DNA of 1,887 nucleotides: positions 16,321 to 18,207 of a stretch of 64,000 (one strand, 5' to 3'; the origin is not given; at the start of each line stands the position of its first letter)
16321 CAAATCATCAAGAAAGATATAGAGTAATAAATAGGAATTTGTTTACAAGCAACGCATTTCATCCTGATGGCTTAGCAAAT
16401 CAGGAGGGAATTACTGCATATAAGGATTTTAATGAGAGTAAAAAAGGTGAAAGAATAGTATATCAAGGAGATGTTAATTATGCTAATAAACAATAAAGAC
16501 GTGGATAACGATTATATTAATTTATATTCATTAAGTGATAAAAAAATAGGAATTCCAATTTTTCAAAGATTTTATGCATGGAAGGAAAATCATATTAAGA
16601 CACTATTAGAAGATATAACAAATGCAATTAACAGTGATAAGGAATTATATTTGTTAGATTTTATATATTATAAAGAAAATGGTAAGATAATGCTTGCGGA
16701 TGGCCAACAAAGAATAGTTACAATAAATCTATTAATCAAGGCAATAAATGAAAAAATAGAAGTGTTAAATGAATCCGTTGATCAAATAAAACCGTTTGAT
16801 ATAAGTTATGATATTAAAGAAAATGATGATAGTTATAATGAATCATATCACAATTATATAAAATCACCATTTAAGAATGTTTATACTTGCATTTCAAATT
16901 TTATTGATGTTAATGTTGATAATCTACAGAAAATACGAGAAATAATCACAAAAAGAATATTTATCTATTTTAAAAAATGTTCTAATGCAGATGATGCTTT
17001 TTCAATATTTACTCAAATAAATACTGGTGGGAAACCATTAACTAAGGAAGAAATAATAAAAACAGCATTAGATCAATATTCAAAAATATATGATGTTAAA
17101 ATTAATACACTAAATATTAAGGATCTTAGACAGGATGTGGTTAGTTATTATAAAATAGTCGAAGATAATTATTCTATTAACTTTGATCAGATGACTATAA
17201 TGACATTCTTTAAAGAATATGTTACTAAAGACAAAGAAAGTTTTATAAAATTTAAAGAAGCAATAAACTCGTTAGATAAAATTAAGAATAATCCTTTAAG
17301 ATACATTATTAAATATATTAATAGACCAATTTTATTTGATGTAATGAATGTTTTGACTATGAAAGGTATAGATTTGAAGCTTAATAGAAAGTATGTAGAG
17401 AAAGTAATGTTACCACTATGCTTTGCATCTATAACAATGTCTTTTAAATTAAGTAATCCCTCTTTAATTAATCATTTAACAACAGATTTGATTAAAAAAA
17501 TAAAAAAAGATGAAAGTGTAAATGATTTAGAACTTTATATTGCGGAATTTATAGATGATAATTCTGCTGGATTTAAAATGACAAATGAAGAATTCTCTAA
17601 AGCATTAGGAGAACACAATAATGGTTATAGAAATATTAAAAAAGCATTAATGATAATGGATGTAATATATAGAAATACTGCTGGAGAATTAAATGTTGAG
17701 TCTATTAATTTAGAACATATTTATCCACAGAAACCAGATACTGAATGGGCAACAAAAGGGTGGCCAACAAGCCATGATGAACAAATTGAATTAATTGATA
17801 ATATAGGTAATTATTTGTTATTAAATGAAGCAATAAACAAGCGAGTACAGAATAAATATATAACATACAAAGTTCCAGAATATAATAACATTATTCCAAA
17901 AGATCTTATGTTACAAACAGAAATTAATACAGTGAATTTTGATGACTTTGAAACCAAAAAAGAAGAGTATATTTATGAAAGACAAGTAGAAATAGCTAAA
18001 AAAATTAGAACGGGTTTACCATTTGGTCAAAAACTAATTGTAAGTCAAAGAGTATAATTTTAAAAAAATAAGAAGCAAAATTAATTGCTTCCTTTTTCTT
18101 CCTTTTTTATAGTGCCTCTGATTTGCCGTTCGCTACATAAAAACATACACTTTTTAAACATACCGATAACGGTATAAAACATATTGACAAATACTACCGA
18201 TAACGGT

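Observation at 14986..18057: Dam-like N6A methyltransferase + 133-aa ORF + DUF262/DUF1524 (GmrSD-like) nuclease in one overlapping operon.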

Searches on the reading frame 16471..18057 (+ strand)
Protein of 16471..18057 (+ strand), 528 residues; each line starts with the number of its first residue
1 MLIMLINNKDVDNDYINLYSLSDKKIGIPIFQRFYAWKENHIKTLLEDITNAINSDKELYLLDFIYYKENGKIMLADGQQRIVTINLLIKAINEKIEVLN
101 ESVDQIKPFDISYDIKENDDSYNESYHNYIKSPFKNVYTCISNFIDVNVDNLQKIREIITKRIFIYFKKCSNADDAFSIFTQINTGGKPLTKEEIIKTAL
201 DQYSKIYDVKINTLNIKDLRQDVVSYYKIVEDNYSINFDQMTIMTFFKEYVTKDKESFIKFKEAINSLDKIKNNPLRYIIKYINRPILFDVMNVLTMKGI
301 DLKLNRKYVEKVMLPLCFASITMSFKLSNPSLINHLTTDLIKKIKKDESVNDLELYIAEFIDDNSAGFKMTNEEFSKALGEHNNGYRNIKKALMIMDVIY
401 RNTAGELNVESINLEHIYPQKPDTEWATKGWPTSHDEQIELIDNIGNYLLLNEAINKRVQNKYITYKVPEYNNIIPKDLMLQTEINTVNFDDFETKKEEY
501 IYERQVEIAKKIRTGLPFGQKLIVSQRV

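Call 3: search_protein_families(library=pfam, proteins=[window:16471-18057:+], max_evalue=0.01)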
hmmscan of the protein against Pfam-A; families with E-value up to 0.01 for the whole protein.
window:16471-18057:+ (528 aa): 2 families
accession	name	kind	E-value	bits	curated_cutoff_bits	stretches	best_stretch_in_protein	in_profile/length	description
PF03235.19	GmrSD_N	-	7.1e-26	92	33.2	1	21-199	7-197/199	GmrSD restriction endonuclease, N-terminal domain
PF07510.16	GmrSD_C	-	6.9e-13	49.1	23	1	371-510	3-137/138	GmrSD restriction endonucleases, C-terminal domain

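Call 4: search_protein_families(library=padloc, proteins=[window:16471-18057:+], max_evalue=0.01)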
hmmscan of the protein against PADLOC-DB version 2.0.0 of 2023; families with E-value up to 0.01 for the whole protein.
window:16471-18057:+ (528 aa): 18 families
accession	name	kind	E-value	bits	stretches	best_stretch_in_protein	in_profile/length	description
PDLC04155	HEC-06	-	3.1e-32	109.8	3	21-98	16-96/562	-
PDLC04157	HEC-06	-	9.4e-27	91.8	2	20-101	17-101/558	-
PDLC04154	HEC-06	-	2.3e-24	84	2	22-101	20-101/569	-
PDLC02700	Orf5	-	5.1e-22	76.3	2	22-98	8-89/555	Orf5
PDLC02687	Orf5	-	2.1e-21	74.3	2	22-99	14-93/543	Orf5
PDLC02695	Orf5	-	1.7e-19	67.6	3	25-131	19-136/601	Orf5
PDLC02792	SspE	-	2.5e-18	63.8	3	410-468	638-692/771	SspE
PDLC02693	Orf5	-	2.8e-18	64.2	2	24-282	7-289/543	Orf5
PDLC02701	Orf5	-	2.4e-15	54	3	27-108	21-115/596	Orf5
PDLC02691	Orf5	-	8.3e-15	52.3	2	23-117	18-115/579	Orf5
PDLC02783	SspE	-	3.5e-12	43.4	3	15-54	14-53/793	SspE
PDLC02686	Orf5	-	1.5e-11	41.5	2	11-121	6-125/566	Orf5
PDLC02786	SspE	-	2.4e-11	40.7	1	25-105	23-118/766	SspE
PDLC02789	SspE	-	1.2e-10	38.5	2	28-54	22-48/749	SspE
PDLC02692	Orf5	-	1.6e-09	35.1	2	24-120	6-113/558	Orf5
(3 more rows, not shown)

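Call 5: search_protein_families(library=ncbifam, proteins=[window:16471-18057:+], max_evalue=0.01)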
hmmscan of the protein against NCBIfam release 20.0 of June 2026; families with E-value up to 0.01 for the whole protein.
window:16471-18057:+ (528 aa): 0 families

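Call 11: search_solved_structures(query=window:16471-18057:+, max_evalue=0.01)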
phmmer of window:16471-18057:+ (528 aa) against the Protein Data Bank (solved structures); distinct sequences matched with E-value up to 0.01: 4.
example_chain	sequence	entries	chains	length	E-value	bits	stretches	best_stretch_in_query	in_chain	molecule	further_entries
20yv_A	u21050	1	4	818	0.00018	23.8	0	155-202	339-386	DUF262 domain-containing protein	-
20yw_A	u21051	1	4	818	0.00022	23.5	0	155-202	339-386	DUF262 domain-containing protein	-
6jiv_D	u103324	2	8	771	0.00057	22.2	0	25-102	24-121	SspE protein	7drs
7drr_D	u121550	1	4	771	0.0035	19.6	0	25-56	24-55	SspE protein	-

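Call 23: find_homologous_proteins(query=window:16480-18057:+, max_evalue=0.001)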
Query window:16480-18057:+ (525 aa): 232 proteins with E <= 0.001 among 8000 candidates; the best 120 are listed.
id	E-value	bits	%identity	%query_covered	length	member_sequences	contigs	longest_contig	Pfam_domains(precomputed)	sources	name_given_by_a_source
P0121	0.0e+0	1148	100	100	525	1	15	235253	PF07510.17,PF03235.20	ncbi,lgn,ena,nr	ncbi:MAG: DUF262 domain-containing protein [Bacilli bacterium]|nr:DUF262 domain-containing protein [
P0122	9.1e-234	795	69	99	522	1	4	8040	PF07510.17,PF03235.20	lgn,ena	-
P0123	1.5e-213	728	64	99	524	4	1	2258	PF07510.17,PF03235.20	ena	-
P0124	4.9e-212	723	64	99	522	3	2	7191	PF07510.17,PF03235.20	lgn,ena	-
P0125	8.6e-209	713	63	99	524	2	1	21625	PF07510.17,PF03235.20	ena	-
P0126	3.8e-208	711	62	99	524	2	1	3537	PF07510.17,PF03235.20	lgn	-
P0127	2.0e-206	705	61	99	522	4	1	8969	PF07510.17,PF03235.20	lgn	-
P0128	9.5e-206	703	63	100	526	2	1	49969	PF07510.17,PF03235.20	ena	-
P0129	1.9e-205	702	62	99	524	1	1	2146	PF07510.17,PF03235.20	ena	-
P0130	4.3e-205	700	62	99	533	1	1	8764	PF07510.17,PF03235.20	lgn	-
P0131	2.0e-202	692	61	99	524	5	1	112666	PF07510.17,PF03235.20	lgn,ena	-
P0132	3.4e-201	688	61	99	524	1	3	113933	PF07510.17,PF03235.20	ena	-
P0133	4.5e-194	664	59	99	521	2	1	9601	PF07510.17,PF03235.20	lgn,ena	-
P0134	5.2e-190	651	58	99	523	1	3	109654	PF07510.17,PF03235.20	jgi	-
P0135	1.3e-184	633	61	91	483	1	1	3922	PF07510.17,PF03235.20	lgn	-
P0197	4.3e-153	529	48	100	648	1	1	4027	PF07510.17,PF14267.12,PF03235.20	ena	-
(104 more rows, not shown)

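Call 27: find_encoding_contigs(protein=P0197, flank=5000, max_places=3)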
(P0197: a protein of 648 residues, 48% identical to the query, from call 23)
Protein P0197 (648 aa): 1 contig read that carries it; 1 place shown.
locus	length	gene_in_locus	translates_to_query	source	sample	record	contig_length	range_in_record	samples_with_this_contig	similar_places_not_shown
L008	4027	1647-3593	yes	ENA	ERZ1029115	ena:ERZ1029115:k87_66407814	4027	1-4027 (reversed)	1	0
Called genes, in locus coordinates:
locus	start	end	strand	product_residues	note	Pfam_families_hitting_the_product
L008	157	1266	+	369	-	PF02086:MethyltransfD12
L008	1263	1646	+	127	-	-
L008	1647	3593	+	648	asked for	PF03235:GmrSD_N, PF07510:GmrSD_C, PF14267:DUF4357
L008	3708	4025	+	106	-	?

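Call 55: find_related_loci(query=A2, collection=metagenome_contigs, flank=4000)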
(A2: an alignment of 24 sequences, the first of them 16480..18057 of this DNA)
Query A2 (525 aa) in metagenome_contigs; peptide patterns used: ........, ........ (x = any residue, [..] = any of these).
252 stretches matched a pattern; 47 encode a relative of the query (tblastn E <= 1e-3); 47 distinct loci.
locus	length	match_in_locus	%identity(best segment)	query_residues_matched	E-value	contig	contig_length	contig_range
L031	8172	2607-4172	65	1-520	0e+0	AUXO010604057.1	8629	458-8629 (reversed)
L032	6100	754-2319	65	1-520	0e+0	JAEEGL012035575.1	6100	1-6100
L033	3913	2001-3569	50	1-522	6e-174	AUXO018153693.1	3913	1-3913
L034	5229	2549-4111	51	1-521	3e-167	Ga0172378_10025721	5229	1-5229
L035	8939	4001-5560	48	1-520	1e-163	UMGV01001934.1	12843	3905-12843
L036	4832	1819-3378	48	1-520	1e-165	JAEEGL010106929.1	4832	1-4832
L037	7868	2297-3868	50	1-520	2e-158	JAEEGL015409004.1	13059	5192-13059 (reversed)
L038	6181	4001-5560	50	1-520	2e-157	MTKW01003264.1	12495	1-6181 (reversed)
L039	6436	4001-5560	49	1-520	1e-157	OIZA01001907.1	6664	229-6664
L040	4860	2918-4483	50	1-521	8e-159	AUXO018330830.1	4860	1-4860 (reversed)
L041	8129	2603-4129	49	1-509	3e-154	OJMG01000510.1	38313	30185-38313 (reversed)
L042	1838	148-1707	48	1-520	8e-167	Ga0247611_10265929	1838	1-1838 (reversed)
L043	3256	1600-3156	46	1-517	7e-161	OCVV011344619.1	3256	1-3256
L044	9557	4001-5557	48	1-520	2e-152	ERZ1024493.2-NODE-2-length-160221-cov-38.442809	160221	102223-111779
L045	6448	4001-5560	45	1-520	4e-151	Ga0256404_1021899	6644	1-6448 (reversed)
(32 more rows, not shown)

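Call 75: predict_structure(alignment_id=A2)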
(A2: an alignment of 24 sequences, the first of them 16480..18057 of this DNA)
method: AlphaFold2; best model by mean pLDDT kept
length: 525 residues; sequences in the alignment: 24
mean_pLDDT: 86.9   pTM: 0.72
mean pLDDT of the five models: 86.9, 85.6, 85.1, 85.1, 82.8
residues with pLDDT >= 90: 248; 70-90: 240; 50-70: 35; < 50: 2
segments of 3 or more residues with pLDDT < 50: none
pLDDT, mean of each block of 10 residues (from residue 1): 63 91 78 73 91 86 88 86 94 87 91 80 85 89 92 93 86 70 63 82 84 87 86 73 83 90 86 91 91 89 92 96 89 93 95 97 94 91 87 89 80 90 91 89 92 80 88 85 92 95 96 95 70
secondary structure, 60 per line:
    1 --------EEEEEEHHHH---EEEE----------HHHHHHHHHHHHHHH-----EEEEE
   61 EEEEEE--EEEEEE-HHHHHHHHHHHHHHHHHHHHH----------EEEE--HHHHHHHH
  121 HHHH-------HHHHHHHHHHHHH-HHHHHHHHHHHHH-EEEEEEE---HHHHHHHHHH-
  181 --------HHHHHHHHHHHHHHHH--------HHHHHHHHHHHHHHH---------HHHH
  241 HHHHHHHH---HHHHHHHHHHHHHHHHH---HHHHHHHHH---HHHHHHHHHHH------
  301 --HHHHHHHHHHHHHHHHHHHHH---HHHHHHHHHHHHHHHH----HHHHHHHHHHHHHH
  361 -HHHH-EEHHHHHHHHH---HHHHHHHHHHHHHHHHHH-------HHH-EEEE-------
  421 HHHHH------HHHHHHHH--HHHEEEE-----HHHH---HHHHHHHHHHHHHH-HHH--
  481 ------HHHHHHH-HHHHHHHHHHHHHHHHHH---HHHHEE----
elements in order: E9-14 H15-18 E22-25 H36-50 E56-66 E69-74 H76-96 E107-110 H113-124 H132-144 H146-158 E160-166 H170-179 H189-204 H213-227 H237-248 H252-268 H272-280 H284-294 H303-323 H327-342 H347-360 H362-365 H369-377 H381-398 E410-413 H421-425 H432-439 E445-448 H454-457 H461-474 H487-493 H495-512 H516-519

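Call 77: fold_search(model_id=the predicted structure, library=pdb)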
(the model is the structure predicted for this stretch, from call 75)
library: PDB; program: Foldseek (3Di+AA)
matches with E <= 10: 60; with E <= 0.001: 7
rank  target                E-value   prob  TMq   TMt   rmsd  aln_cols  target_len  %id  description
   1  9jfl_A                5.7e-12  1.00  0.44  0.41  10.5       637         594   17  Molecular basis of the phosphorothioation-sensing antiphage defence system DndBCDE-DndI (released 2024-12-11)
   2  7drr_A                3.0e-08  1.00  0.35  0.27  20.7       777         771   13  Structure of SspE-R100A protein (released 2022-06-29)
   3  7drs_A                6.3e-08  1.00  0.35  0.27  20.2       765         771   14  Structure of SspE_40224 (released 2022-06-29)
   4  7p9m_A                2.4e-06  1.00  0.40  0.38  22.0       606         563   16  BrxU, GmrSD-family Type IV restriction enzyme (released 2021-12-08)
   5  6jiv_A                2.9e-06  1.00  0.26  0.24  21.8       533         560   12  SspE crystal structure (released 2020-03-25)
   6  6jiv_C                3.1e-06  1.00  0.26  0.25  21.6       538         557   13  SspE crystal structure (released 2020-03-25)
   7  7p9m_B                5.0e-05  1.00  0.35  0.33  20.4       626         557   15  BrxU, GmrSD-family Type IV restriction enzyme (released 2021-12-08)
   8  9uxh_C                6.0e-01  0.06  0.10  0.12  19.8       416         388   11  type II Lamassu, LmuACB with DNA (released 2026-03-25)
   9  9uxl_C                8.1e-01  0.06  0.10  0.12  19.1       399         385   10  type II Lamassu, LmuACB from Vibrio cholerae O1 El (released 2026-03-25)
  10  6sdk_B                1.0e+00  0.20  0.14  0.30  17.7       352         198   10  Crystal structure of bacterial ParB dimer bound to CDP (released 2019-10-23)
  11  2a5y_C                1.7e+00  0.04  0.09  0.11  18.1       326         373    8  Structure of a CED-4/CED-9 complex (released 2005-10-11)
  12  8wuw_H                1.9e+00  0.02  0.08  0.08  21.4       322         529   10  Cryo-EM structure of H. thermophilus GroEL-GroES2 asymmetric football complex (released 2024-03-27)
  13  6sdk_A                2.0e+00  0.14  0.14  0.31  17.9       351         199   10  Crystal structure of bacterial ParB dimer bound to CDP (released 2019-10-23)
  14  7tdz_I                2.2e+00  0.03  0.12  0.10  23.2       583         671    9  Cryo-EM model of protomer of the cytoplasmic ring of the nuclear pore complex from Xenopus laevis (released 2022-06-22)
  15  5uj7_D                2.3e+00  0.04  0.12  0.15  20.9       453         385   11  Structure of the active form of human Origin Recognition Complex ATPase motor module, complex subunitS 1, 4, 5 (released 2017-02-08)
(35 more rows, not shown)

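Call 80: search_solved_structures(query=A2, max_evalue=0.01, show_alignments=4)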
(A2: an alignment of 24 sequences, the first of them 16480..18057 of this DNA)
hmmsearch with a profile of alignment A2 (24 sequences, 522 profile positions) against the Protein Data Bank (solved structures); distinct sequences matched with E-value up to 0.01: 5.
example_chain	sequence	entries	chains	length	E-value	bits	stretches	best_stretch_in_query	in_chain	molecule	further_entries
9jfl_B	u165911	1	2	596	1.5e-08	37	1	11-100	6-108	DUF262 domain-containing protein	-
20yv_A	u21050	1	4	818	3.1e-08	35.9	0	139-196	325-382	DUF262 domain-containing protein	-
20yw_A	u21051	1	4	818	1.7e-07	33.5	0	139-196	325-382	DUF262 domain-containing protein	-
6jiv_D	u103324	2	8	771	7.6e-07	31.3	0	20-100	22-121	SspE protein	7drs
7drr_D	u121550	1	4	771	1.1e-05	27.5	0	20-98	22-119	SspE protein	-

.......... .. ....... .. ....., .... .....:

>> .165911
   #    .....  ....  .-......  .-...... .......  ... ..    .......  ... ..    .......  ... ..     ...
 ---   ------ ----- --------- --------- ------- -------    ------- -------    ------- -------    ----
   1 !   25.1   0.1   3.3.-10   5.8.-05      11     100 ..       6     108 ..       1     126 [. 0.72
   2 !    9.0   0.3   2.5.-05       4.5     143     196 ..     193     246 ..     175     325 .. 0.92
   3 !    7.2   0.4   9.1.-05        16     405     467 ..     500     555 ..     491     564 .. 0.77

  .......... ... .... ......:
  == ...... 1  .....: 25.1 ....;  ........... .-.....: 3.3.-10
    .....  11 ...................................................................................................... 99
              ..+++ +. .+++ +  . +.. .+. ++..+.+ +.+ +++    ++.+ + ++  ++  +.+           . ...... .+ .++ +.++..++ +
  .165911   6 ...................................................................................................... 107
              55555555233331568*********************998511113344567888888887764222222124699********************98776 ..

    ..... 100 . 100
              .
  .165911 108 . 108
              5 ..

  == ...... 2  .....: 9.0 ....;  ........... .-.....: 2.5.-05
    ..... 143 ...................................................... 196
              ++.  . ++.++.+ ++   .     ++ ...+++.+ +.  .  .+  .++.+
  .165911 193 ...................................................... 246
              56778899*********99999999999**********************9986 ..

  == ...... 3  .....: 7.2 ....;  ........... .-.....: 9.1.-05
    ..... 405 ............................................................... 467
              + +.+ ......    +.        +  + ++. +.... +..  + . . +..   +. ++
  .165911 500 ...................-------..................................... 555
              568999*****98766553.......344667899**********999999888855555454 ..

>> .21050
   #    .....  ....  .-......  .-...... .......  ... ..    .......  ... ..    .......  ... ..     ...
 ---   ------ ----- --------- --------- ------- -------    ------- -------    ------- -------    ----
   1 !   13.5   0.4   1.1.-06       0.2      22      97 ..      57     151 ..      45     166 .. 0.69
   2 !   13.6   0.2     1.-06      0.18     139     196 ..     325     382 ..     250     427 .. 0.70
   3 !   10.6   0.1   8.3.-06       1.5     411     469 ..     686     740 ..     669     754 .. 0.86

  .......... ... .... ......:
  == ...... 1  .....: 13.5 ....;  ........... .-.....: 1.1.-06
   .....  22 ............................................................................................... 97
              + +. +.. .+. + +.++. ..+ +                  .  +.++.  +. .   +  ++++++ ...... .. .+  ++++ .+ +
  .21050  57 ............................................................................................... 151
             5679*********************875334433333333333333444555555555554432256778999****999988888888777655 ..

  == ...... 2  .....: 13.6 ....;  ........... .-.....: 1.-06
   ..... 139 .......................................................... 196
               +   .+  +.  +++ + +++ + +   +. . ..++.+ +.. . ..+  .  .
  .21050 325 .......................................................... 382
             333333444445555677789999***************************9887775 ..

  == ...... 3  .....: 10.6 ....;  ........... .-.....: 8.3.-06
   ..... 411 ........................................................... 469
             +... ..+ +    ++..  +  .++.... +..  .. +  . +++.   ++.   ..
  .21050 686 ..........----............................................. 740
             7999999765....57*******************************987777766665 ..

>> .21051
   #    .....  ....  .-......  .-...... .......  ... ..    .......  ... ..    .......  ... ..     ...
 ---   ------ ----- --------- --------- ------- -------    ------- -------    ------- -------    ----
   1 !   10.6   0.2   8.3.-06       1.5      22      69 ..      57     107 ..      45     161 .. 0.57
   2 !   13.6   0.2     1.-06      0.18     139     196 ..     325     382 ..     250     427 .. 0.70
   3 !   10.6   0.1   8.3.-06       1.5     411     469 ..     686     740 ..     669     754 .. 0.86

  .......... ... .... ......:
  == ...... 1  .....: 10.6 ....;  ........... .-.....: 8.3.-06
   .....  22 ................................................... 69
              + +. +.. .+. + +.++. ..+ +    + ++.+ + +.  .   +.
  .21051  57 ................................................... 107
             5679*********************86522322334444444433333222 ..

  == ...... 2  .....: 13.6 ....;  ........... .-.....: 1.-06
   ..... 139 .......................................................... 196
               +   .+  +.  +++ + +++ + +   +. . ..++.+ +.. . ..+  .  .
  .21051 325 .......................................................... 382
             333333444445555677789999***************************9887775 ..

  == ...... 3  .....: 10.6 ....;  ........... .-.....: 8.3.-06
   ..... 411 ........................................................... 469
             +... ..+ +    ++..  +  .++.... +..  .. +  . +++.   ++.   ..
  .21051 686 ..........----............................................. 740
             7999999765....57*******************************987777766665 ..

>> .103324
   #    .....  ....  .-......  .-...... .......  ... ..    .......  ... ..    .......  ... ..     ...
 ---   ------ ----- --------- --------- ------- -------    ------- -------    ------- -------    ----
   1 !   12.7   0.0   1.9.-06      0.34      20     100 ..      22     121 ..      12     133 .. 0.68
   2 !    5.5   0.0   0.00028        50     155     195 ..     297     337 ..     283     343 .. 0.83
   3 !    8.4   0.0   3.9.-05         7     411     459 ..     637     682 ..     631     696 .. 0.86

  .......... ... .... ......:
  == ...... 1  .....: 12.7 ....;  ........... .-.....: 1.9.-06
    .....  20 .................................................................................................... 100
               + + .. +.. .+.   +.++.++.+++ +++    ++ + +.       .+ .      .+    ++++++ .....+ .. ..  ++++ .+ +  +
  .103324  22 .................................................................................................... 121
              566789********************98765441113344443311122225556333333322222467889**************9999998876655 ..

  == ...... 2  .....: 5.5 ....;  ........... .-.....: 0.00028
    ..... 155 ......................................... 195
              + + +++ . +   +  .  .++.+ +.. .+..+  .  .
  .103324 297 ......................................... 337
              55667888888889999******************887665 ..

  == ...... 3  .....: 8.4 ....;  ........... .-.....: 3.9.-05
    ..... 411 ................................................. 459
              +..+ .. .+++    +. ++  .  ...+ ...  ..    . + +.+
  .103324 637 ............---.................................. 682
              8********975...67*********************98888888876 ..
